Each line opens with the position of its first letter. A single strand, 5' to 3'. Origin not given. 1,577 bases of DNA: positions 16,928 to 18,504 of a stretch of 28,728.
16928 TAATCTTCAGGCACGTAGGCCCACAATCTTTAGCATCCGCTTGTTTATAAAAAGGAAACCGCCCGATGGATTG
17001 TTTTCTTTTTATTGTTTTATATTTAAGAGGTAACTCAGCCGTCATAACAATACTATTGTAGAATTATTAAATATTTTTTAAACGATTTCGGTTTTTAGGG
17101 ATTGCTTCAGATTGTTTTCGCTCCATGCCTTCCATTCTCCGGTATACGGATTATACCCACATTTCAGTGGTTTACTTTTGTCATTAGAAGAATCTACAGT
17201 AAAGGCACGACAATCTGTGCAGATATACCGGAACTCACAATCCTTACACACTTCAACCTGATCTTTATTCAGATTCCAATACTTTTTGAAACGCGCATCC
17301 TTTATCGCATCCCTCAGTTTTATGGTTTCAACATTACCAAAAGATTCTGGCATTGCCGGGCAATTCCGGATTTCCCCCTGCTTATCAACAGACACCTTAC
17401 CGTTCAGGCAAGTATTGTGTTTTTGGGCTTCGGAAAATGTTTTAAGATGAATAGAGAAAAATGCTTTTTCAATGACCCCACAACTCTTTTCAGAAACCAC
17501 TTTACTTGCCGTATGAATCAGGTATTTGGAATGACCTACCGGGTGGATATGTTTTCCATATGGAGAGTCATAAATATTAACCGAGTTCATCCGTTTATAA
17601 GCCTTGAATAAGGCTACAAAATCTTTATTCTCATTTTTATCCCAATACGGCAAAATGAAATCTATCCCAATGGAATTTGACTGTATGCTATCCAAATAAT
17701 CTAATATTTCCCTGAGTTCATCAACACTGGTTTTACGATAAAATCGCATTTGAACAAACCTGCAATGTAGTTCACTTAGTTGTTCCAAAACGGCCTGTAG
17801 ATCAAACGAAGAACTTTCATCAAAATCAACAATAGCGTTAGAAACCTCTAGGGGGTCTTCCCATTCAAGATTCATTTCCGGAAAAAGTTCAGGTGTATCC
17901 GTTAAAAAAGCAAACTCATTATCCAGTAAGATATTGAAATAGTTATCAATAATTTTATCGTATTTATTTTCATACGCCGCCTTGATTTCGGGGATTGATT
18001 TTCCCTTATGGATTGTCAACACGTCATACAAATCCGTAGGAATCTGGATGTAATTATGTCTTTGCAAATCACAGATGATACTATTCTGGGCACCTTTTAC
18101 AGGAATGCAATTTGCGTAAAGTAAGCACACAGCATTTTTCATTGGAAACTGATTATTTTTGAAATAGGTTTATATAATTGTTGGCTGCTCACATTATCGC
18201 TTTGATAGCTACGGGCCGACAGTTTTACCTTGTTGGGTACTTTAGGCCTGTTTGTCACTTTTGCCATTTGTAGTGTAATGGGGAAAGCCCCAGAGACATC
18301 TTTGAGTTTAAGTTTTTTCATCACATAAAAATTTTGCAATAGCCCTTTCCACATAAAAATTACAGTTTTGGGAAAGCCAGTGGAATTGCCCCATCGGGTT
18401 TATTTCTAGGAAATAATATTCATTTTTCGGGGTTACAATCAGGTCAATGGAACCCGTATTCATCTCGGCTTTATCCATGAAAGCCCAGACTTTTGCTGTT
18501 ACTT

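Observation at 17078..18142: SPASM-domain maturase without a recognisable radical-SAM cysteine triad.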

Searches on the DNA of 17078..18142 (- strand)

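Call 53: search_rna_families(sources=[L002, L003, L005, L008, L006, L007, L012, L013, L014, L020, L027], threshold=gathering)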
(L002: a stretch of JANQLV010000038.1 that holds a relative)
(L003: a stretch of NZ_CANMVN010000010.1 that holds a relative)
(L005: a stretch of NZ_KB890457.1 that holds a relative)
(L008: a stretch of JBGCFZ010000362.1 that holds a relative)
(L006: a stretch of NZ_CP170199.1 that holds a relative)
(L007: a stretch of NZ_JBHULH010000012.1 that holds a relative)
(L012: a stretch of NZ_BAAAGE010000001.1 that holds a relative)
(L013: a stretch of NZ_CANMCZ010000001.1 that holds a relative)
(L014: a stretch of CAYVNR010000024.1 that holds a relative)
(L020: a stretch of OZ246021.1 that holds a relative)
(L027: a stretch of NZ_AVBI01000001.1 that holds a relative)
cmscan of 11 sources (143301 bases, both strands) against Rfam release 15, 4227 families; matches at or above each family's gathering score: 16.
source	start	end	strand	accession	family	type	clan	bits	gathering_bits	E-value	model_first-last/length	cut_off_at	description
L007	9037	9118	-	RF00005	tRNA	Gene; tRNA;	CL00001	58.1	29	1.3e-09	1-71/71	no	tRNA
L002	3846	3880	+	RF02914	DUF805b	Cis-reg;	CL00115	50.6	35.6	4.3e-11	1-35/35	no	DUF805b RNA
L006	3222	3260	+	RF02914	DUF805b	Cis-reg;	CL00115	45.1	35.6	3e-09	1-35/35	no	DUF805b RNA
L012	3237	3274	+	RF02914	DUF805b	Cis-reg;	CL00115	44.2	35.6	5.9e-09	1-35/35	no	DUF805b RNA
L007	3716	3751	+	RF02914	DUF805b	Cis-reg;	CL00115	44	35.6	7.3e-09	1-35/35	no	DUF805b RNA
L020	3291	3326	+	RF02914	DUF805b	Cis-reg;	CL00115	43.2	35.6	1.3e-08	1-35/35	no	DUF805b RNA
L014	4291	4325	+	RF02914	DUF805b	Cis-reg;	CL00115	42.3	35.6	2.7e-08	1-35/35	no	DUF805b RNA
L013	7080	7114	+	RF02914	DUF805b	Cis-reg;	CL00115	41.7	35.6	4.2e-08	1-35/35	no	DUF805b RNA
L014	9948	9983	+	RF02914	DUF805b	Cis-reg;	CL00115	41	35.6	7.7e-08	1-35/35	no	DUF805b RNA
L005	3765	3800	+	RF02914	DUF805b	Cis-reg;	CL00115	40.7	35.6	9.7e-08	1-35/35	no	DUF805b RNA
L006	444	483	+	RF02914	DUF805b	Cis-reg;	CL00115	40.2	35.6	1.4e-07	1-35/35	no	DUF805b RNA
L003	4604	4640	+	RF02914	DUF805b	Cis-reg;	CL00115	40.1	35.6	1.5e-07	1-35/35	no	DUF805b RNA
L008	3913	3948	+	RF02914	DUF805b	Cis-reg;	CL00115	39.3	35.6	2.8e-07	1-35/35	no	DUF805b RNA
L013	3837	3874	+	RF02914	DUF805b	Cis-reg;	CL00115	39.3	35.6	2.9e-07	1-35/35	no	DUF805b RNA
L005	4121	4156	+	RF02914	DUF805b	Cis-reg;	CL00115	38.3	35.6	6.1e-07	1-35/35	no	DUF805b RNA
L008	3568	3603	+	RF02914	DUF805b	Cis-reg;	CL00115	38.3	35.6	6.1e-07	1-35/35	no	DUF805b RNA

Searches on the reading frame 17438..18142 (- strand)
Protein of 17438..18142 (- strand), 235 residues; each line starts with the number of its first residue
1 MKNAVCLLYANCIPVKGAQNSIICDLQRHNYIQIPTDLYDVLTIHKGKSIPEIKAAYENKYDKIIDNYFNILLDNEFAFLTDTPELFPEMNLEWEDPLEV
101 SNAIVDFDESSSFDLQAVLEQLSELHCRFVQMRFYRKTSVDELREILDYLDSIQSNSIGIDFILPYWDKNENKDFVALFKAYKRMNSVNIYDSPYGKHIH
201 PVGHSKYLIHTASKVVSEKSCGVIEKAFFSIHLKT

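Call 15: search_protein_families(library=pfam, proteins=[window:17438-18142:-], max_evalue=10)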
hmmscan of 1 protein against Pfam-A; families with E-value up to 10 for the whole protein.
window:17438-18142:- (235 aa): 2 families
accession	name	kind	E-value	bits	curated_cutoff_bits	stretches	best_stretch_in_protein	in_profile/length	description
PF08998.16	Epsilon_antitox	-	0.0048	17.7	25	1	115-155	40-77/82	Bacterial epsilon antitoxin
PF00226.36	DnaJ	-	0.034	14.7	27.8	1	37-60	1-24/63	DnaJ domain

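Call 39: search_protein_representatives(alignment_id=A2)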
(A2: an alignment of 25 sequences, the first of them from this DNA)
Query: 25 sequences, 215 profile positions. Proteins with E-value up to 0.001 (for the whole library): 2377; up to 1e-10: 1904; up to 1e-30: 707. The best 150 are listed.
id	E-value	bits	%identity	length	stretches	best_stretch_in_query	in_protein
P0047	1.4e-73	263.3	-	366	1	3-215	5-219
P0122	2.1e-68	246.4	-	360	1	4-212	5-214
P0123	5.9e-68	244.9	-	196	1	5-194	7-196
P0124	1.3e-67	243.8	-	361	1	3-209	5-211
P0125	1.2e-66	240.7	-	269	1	3-199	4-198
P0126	8.2e-66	237.9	-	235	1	5-215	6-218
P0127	1.2e-65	237.4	-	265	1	1-215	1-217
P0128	1.1e-63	231.0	-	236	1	1-205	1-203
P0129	4.8e-63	228.9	-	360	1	4-209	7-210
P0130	9.9e-61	221.3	-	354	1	4-205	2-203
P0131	1.3e-60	220.9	-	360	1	4-214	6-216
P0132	2.2e-60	220.2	-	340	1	3-207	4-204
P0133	4.1e-60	219.3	-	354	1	3-214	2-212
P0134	9.3e-60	218.1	-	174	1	9-165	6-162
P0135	9.4e-60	218.1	-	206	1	7-201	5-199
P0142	1.9e-56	207.3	-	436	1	5-196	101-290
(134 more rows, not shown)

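Call 54: predict_structure(alignment_id=A3)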
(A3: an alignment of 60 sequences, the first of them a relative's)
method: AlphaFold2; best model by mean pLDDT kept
length: 436 residues; sequences in the alignment: 60
mean_pLDDT: 80.0   pTM: 0.75
mean pLDDT of the five models: 80.0, 79.8, 79.1, 78.6, 77.4
residues with pLDDT >= 90: 260; 70-90: 68; 50-70: 23; < 50: 85
segments of 3 or more residues with pLDDT < 50: 1-5, 8-86
pLDDT, mean of each block of 10 residues (from residue 1): 45 40 37 43 32 35 31 34 48 78 94 97 92 93 95 96 95 93 90 92 90 96 94 94 89 92 94 92 93 85 82 63 86 94 95 93 97 94 95 95 90 92 91 66
secondary structure, 60 per line:
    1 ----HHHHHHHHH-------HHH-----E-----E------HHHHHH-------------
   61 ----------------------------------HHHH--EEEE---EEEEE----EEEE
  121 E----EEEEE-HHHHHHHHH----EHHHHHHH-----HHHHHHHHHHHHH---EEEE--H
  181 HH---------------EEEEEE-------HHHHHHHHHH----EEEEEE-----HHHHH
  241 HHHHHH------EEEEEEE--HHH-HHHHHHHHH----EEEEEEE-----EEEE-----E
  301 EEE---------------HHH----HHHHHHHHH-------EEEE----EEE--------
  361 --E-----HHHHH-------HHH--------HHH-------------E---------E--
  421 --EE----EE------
elements in order: H5-13 H42-47 H95-98 E101-104 E108-112 E117-121 E126-130 H132-140 H146-152 H158-170 E174-177 E198-203 H211-220 E225-230 H236-246 E253-259 H266-274 E279-285 E291-294 E300-303 H326-334 E342-345 E350-352 H369-373

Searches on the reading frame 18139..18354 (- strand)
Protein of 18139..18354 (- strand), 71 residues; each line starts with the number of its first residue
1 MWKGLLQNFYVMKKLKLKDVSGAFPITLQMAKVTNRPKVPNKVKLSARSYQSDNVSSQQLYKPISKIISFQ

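Call 4: search_protein_families(library=ncbifam, proteins=[window:18139-18354:-], max_evalue=0.01)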
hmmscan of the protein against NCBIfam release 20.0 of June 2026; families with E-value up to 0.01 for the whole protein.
window:18139-18354:- (71 aa): 0 families

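Call 5: search_protein_families(library=pfam, proteins=[window:18139-18354:-], max_evalue=1)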
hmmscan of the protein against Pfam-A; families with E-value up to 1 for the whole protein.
window:18139-18354:- (71 aa): 0 families

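Call 68: search_protein_families(library=ncbifam, proteins=[window:18139-18321:-], max_evalue=0.001)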
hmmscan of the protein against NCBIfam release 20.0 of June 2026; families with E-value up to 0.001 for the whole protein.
window:18139-18321:- (60 aa): 0 families
